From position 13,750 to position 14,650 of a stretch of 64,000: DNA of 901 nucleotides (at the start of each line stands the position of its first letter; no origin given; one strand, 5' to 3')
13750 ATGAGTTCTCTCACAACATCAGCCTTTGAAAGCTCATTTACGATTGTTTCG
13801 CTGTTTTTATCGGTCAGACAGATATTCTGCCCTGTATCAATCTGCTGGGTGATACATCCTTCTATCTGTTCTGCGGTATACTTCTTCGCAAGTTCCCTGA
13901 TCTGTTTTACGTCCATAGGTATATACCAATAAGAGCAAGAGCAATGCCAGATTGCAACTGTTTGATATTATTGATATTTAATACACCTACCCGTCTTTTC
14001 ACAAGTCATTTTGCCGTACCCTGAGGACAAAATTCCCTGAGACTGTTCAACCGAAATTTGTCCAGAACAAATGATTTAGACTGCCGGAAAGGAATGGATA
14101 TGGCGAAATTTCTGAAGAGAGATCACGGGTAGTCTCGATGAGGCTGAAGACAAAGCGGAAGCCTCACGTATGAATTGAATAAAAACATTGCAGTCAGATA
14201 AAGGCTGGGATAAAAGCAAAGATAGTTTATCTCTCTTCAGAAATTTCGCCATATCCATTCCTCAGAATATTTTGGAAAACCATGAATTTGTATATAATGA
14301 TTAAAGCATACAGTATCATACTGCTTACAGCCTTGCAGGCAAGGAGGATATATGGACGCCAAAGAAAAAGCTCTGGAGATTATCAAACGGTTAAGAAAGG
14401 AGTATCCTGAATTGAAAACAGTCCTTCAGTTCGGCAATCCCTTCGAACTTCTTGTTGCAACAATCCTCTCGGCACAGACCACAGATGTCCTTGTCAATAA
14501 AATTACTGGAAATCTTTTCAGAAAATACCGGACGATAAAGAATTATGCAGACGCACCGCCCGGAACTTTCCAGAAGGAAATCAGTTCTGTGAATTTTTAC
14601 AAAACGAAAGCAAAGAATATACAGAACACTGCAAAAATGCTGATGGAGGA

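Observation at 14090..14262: Structured intergenic element, copy A: a perfect 34-bp closing helix around a conserved core (candidate new ncRNA or PATE-like MITE)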

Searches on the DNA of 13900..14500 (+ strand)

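Call 6: search_rna_families(source=window, start=13900, end=14500, threshold=evalue, max_evalue=10, show_alignments=3)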
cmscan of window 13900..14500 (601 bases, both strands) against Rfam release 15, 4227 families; matches with E-value up to 10: 1.
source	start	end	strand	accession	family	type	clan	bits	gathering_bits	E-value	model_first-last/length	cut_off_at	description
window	13915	14072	-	RF02668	PsiU2-55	Gene; snRNA; snoRNA; scaRNA;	-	14.1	55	0.82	1-178/178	no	Drosophila small cajal body-specific RNA PsiU2-55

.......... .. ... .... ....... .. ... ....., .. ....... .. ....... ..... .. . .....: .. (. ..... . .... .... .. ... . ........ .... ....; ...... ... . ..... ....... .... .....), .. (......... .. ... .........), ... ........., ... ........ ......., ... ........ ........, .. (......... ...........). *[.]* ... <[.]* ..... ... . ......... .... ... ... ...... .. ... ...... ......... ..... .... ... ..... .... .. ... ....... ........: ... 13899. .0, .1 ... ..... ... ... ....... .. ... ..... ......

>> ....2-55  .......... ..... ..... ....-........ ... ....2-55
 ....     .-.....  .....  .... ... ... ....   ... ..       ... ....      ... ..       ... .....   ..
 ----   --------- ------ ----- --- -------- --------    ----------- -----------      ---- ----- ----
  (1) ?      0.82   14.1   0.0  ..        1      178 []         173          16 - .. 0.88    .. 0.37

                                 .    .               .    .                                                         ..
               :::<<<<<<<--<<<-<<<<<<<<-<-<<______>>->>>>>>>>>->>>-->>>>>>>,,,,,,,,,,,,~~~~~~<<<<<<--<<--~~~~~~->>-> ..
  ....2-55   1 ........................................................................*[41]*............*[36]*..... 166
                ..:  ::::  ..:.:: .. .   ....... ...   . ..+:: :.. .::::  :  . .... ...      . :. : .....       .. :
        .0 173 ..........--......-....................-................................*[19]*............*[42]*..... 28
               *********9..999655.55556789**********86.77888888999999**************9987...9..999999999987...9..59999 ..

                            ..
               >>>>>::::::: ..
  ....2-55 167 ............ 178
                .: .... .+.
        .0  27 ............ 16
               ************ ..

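Call 30: build_rna_model(alignment_id=A2)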
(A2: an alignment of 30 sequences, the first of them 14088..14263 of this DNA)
Model R1 built from alignment A2 (30 sequences, 187 columns); structure: RNAalifold consensus.
model positions 176; base pairs 40; branch points 1; effective number of sequences 1.93; information 0.59 bits per position. Calibrated on 0.2 Mb of random sequence (short: E-values are rough).
structure used (alignment columns):
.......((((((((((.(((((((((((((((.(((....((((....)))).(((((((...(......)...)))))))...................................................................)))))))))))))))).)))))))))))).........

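Call 31: search_with_rna_model(model_id=R1, sources=[window, L001, L002, L003, L004, L005, L006, L007, L008, L009, L010, L011, L012, L013, L014, L015, L016, L017, L018, L019, L020, L021, L022, L023, L024, L025, L026, L027, L028, L029, L030, L031, L032, L033, L034, L035], max_evalue=1)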
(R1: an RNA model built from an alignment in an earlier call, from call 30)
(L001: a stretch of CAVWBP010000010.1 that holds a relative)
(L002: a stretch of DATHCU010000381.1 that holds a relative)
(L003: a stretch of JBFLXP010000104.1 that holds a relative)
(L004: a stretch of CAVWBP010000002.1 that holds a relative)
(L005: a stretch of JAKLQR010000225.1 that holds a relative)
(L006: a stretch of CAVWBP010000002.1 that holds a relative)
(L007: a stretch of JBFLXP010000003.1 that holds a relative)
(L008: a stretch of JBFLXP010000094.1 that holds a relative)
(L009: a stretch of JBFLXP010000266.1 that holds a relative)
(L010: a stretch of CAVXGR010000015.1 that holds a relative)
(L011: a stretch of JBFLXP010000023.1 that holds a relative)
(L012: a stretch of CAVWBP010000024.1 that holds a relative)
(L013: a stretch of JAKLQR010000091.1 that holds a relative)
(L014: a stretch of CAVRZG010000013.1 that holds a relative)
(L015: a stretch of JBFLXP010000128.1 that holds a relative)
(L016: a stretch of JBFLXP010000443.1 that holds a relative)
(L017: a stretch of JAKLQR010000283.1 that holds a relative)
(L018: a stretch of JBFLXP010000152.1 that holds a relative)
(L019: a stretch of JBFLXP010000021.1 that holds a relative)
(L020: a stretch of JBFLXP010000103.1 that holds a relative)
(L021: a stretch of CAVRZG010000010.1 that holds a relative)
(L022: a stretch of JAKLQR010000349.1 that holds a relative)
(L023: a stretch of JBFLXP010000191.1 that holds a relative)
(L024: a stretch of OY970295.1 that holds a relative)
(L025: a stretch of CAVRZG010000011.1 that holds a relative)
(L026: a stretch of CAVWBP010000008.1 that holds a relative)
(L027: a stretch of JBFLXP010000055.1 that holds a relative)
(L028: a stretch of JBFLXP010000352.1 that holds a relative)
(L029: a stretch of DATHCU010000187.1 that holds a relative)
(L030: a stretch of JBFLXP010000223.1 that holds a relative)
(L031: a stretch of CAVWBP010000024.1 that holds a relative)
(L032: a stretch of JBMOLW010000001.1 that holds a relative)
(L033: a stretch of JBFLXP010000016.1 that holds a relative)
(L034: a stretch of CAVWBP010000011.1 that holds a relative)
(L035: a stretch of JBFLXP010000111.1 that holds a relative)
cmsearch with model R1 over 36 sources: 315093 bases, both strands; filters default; matches with E-value up to 1: 66.
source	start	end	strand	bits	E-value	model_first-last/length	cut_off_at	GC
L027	968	1143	+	196.5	7e-41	1-176/176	no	0.44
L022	1147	1322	+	194.7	1.7e-40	1-176/176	no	0.43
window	14088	14263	+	192.3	5.7e-40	1-176/176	no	0.4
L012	3183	3358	+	189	3.1e-39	1-176/176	no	0.41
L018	174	348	+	188.6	3.7e-39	1-176/176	no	0.46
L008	4783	4958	-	186.7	9.9e-39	1-176/176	no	0.45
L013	5397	5570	+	186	1.4e-38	1-176/176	no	0.45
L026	7493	7668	-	184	3.8e-38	1-176/176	no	0.48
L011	1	176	+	182.5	8.4e-38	1-176/176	no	0.4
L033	4046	4221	+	181.4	1.4e-37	1-176/176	no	0.44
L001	6038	6213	+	180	2.9e-37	1-176/176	no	0.44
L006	2806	2982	-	179.5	3.7e-37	1-176/176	no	0.42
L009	3355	3530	-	177.4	1.1e-36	1-176/176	no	0.45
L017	5629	5804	+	175.3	3.1e-36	1-176/176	no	0.41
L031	3111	3286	-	174.8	4.1e-36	1-176/176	no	0.45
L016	535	710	-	174.6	4.6e-36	1-176/176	no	0.47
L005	116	290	+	173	1e-35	1-176/176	no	0.43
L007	4673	4845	-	173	1e-35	1-176/176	no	0.47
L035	5571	5743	-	172.9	1e-35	1-176/176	no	0.42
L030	1239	1414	+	172.9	1.1e-35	1-176/176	no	0.45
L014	2194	2367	-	170.5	3.6e-35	1-176/176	no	0.44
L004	7154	7329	+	170.1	4.4e-35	1-176/176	no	0.45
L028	3248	3419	+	168.6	9.3e-35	1-176/176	no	0.45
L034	6831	7006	-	166.4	2.8e-34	1-176/176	no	0.43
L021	1160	1337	+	159.7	8.6e-33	1-176/176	no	0.42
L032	5082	5257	+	158.3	1.7e-32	1-176/176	no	0.43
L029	4466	4639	+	148.3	2.8e-30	1-176/176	no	0.45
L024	7095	7268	+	147.5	4e-30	1-176/176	no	0.42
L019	1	150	-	143.3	3.4e-29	1-150/176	3'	0.45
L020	1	156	-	141.2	9.8e-29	1-155/176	3'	0.47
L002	2032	2210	+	140.3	1.6e-28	1-176/176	no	0.39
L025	6787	7073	-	110.8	4.8e-22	1-176/176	no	0.45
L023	1667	1895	+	80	2.8e-15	1-176/176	no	0.52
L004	4796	4967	-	77.4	1.1e-14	1-176/176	no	0.43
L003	1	77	-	77.2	1.1e-14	1-77/176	3'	0.53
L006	2805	2981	+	62.6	1.9e-11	1-176/176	no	0.42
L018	175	349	-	60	6.9e-11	1-176/176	no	0.46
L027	969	1144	-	58.5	1.5e-10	1-176/176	no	0.44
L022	1148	1323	-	57.4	2.6e-10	1-176/176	no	0.43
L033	4047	4222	-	55.9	5.6e-10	1-176/176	no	0.44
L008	4782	4957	+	54.1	1.4e-09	1-176/176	no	0.45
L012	3184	3359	-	53.6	1.8e-09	1-176/176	no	0.42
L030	1240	1415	-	53.3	2.1e-09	1-176/176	no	0.45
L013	5398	5571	-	53.3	2.1e-09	1-176/176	no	0.46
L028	3249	3420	-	52.1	3.9e-09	1-176/176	no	0.44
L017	5630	5805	-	51.3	5.7e-09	1-176/176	no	0.41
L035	5570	5742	+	50.6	8.1e-09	1-176/176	no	0.42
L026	7492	7667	+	50.6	8.4e-09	1-176/176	no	0.48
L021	1161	1338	-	50.5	8.6e-09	1-176/176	no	0.43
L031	3110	3285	+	49.4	1.5e-08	1-176/176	no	0.44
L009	3354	3529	+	49.1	1.7e-08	1-176/176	no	0.45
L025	6786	7072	+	47.2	4.6e-08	1-176/176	no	0.45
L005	117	291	-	47.1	4.9e-08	1-176/176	no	0.43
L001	6039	6214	-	47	5.1e-08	1-176/176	no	0.44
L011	2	177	-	46.8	5.5e-08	1-176/176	no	0.4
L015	4676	4724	+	46.3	7e-08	39-87/176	no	0.53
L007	4672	4844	+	41.6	7.6e-07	1-176/176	no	0.48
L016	534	709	+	40.7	1.3e-06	1-176/176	no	0.47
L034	6830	7005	+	38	4.8e-06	1-176/176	no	0.43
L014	2193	2366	+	35.9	1.4e-05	1-176/176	no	0.44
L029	4467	4640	-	31.3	0.00014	1-176/176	no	0.45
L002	2033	2211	-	28.7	0.00054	1-176/176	no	0.39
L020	1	155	+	22.4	0.013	23-176/176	5'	0.48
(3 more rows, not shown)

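Call 33: search_with_rna_model(model_id=R1, sources=[L036, L037, L038, L039, L040, L041, L042, L043, L044, L045, L046, L047, L048, L049, L050, L051, L052, L053, L054, L055, L056, L057, L058, L059, L060, L061, L062, L063, L064, L065, L066, L067, L068, L069, L070, L071, L072, L073, L074, L075, L076, L077, L078, L079, L080, L081, L082, L083, L084, L085, L086, L087, L088, L089, L090, L091], max_evalue=0.000001)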
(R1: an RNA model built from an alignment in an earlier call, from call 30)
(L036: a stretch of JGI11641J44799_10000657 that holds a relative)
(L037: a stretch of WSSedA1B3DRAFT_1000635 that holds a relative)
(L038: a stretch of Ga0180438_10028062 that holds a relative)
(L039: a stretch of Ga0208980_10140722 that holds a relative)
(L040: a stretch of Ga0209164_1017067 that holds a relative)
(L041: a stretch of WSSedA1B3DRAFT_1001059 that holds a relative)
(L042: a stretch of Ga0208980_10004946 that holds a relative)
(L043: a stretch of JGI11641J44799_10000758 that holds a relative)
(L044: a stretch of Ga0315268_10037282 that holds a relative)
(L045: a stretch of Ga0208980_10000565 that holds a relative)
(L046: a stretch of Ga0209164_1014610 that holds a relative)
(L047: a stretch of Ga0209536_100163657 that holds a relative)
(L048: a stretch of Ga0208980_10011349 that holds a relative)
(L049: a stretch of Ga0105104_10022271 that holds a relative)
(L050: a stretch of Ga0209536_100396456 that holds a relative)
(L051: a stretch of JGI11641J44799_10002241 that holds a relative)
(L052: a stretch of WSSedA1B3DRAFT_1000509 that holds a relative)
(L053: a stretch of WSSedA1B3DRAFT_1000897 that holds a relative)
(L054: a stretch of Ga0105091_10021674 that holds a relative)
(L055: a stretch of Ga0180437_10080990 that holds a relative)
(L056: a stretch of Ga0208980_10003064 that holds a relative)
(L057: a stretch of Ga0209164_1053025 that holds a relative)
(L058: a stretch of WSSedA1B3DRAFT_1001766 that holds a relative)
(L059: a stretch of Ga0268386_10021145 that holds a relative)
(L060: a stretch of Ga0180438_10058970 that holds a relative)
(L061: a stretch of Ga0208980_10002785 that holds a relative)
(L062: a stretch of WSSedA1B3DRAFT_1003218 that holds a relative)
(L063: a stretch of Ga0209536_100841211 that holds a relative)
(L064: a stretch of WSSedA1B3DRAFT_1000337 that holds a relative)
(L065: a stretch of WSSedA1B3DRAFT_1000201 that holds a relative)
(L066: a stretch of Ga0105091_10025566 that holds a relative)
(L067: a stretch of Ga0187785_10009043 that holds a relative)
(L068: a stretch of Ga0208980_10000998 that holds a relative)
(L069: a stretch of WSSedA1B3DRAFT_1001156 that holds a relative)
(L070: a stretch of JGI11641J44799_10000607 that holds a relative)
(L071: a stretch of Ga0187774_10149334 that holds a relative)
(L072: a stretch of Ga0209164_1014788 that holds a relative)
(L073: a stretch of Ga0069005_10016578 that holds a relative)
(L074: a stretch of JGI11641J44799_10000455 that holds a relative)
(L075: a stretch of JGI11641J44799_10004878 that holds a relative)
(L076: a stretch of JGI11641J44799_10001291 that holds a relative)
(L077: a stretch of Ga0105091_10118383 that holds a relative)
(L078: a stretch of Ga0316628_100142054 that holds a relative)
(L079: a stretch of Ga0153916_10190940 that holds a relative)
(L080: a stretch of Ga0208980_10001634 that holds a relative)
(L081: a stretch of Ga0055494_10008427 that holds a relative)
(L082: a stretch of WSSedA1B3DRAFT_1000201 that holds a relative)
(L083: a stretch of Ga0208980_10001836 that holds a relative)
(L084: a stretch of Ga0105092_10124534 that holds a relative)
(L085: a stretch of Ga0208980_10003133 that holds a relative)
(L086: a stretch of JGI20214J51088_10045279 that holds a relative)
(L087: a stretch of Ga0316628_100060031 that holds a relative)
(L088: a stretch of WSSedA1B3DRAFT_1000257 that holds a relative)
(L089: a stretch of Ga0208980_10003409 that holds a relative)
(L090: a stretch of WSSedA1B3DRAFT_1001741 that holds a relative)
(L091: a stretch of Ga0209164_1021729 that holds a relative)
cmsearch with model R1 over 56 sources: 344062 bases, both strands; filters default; matches with E-value up to 0.000001: 95.
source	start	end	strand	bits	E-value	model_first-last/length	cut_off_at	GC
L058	1141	1316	+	194.2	2.4e-40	1-176/176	no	0.37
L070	5498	5673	+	188.4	4.5e-39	1-176/176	no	0.41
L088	6260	6435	+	186.4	1.2e-38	1-176/176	no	0.43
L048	1453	1627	+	185.9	1.6e-38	1-176/176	no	0.38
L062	2760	2934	+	185.9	1.6e-38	1-176/176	no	0.38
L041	928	1102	-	185.5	1.9e-38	1-176/176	no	0.41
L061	3281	3455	+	185.5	1.9e-38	1-176/176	no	0.41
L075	1770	1945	-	185.4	2e-38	1-176/176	no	0.43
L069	3009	3184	+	184.6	3e-38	1-176/176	no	0.4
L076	2587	2762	-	184.6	3e-38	1-176/176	no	0.4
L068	4157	4332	+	184.6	3.2e-38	1-176/176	no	0.43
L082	3116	3291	+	183.8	4.6e-38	1-176/176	no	0.41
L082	7818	7993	-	183.4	5.6e-38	1-176/176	no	0.44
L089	5064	5239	+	183.1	6.5e-38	1-176/176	no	0.43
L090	935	1110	-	183.1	6.5e-38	1-176/176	no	0.43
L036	5024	5199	+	181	1.9e-37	1-176/176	no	0.38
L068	5609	5784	-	180.8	2.1e-37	1-176/176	no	0.38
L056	748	923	+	179.5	4.1e-37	1-176/176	no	0.42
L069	382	557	-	179.5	4.1e-37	1-176/176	no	0.42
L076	5214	5389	+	179.5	4.1e-37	1-176/176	no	0.42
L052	9166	9341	-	178.3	7.7e-37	1-176/176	no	0.4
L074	5433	5608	+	177.6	1.1e-36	1-176/176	no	0.4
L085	9484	9659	+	177.6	1.1e-36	1-176/176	no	0.4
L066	1612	1784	-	175.9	2.6e-36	1-176/176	no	0.36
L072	1891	2066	+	175.3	3.4e-36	1-176/176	no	0.37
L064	13172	13348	-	175.3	3.4e-36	1-176/176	no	0.44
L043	2887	3061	-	173.9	6.9e-36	1-176/176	no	0.39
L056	7869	8043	+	173.9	6.9e-36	1-176/176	no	0.39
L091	3248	3423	-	173.4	8.9e-36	1-176/176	no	0.45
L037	1680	1856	-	170.5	4e-35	1-176/176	no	0.39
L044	1470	1645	+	170.3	4.4e-35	1-176/176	no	0.38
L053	2379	2554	-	170.1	4.8e-35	1-176/176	no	0.45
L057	1317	1492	-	166.4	3.2e-34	1-176/176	no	0.47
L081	663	838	-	166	3.7e-34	1-176/176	no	0.44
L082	4001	4175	-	165.2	5.8e-34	1-176/176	no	0.46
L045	1205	1385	+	164.2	9.3e-34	1-176/176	no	0.39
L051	3276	3452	+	163.6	1.3e-33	1-176/176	no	0.45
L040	3372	3546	-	162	2.9e-33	1-176/176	no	0.51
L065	1288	1463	-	160.9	5e-33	1-176/176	no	0.48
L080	9086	9261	-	160.9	5e-33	1-176/176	no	0.48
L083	217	392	+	158.9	1.4e-32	1-176/176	no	0.41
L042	3415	3589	+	157.7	2.5e-32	1-176/176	no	0.47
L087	724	899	-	153.7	1.9e-31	1-176/176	no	0.47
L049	1207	1381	+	153.2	2.4e-31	1-176/176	no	0.46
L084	1263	1423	-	149.2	1.9e-30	14-176/176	5'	0.4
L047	12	184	+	147.4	4.7e-30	1-176/176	no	0.37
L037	4850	5041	-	146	9.5e-30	1-176/176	no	0.45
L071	852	1026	+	143.7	3.1e-29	1-176/176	no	0.45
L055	600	775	-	141.5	9e-29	1-176/176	no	0.38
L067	1808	1986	+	140.3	1.7e-28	1-176/176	no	0.39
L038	1912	2087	-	139.2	2.9e-28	1-176/176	no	0.42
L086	50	228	-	138.3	4.8e-28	1-176/176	no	0.4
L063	497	673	-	137.5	6.9e-28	1-176/176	no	0.4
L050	1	122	-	90.5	1.5e-17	1-122/176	3'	0.43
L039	1312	1414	+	88.5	4.2e-17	1-103/176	3'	0.48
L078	1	111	-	83.9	4.3e-16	1-111/176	3'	0.4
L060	12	142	+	83.4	5.5e-16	24-154/176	no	0.41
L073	1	92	-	79.5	4e-15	1-92/176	3'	0.48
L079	1856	1931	-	73.9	6.7e-14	39-114/176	no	0.47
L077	1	69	-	64.4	8.3e-12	1-69/176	3'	0.43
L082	7817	7992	+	62.8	1.9e-11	1-176/176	no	0.44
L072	1892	2067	-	59.9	8.2e-11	1-176/176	no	0.37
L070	5499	5674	-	59.5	1e-10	1-176/176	no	0.41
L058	1142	1317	-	57.7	2.5e-10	1-176/176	no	0.37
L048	1454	1628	-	56.4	4.7e-10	1-176/176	no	0.38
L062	2761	2935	-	56.4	4.7e-10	1-176/176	no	0.38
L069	3010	3185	-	56.3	5e-10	1-176/176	no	0.4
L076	2586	2761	+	56.3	5e-10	1-176/176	no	0.4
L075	1769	1944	+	55.4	8e-10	1-176/176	no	0.43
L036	5025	5200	-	55.3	8.3e-10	1-176/176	no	0.38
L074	5434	5609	-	54.4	1.3e-09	1-176/176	no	0.4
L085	9485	9660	-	54.4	1.3e-09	1-176/176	no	0.4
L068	5608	5783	+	54.3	1.4e-09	1-176/176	no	0.39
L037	4849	5040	+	53.9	1.7e-09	1-176/176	no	0.45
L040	3371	3545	+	53.2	2.4e-09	1-176/176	no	0.51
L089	5065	5240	-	52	4.3e-09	1-176/176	no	0.43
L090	934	1109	+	52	4.3e-09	1-176/176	no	0.43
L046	92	202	-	51.9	4.6e-09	30-148/176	no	0.47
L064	13171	13347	+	51.8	4.9e-09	1-176/176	no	0.44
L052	9165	9340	+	51.6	5.4e-09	1-176/176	no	0.4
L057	1316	1491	+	51.2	6.5e-09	1-176/176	no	0.47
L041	927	1101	+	51.2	6.7e-09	1-176/176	no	0.41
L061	3282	3456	-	51.2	6.7e-09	1-176/176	no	0.41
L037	1679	1855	+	50.5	9.4e-09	1-176/176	no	0.39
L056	749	924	-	50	1.2e-08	1-176/176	no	0.42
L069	381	556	+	50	1.2e-08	1-176/176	no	0.42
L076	5215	5390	-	50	1.2e-08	1-176/176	no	0.42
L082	3117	3292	-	48.6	2.5e-08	1-176/176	no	0.4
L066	1611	1783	+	46.9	5.7e-08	1-176/176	no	0.36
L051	3277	3453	-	46.6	6.8e-08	1-176/176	no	0.45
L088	6261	6436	-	45.6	1.1e-07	1-176/176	no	0.44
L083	218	393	-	45.3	1.3e-07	1-176/176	no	0.41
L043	2886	3060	+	43.6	3.1e-07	1-176/176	no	0.39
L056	7870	8044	-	43.6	3.1e-07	1-176/176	no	0.39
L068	4158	4333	-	42.9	4.4e-07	1-176/176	no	0.44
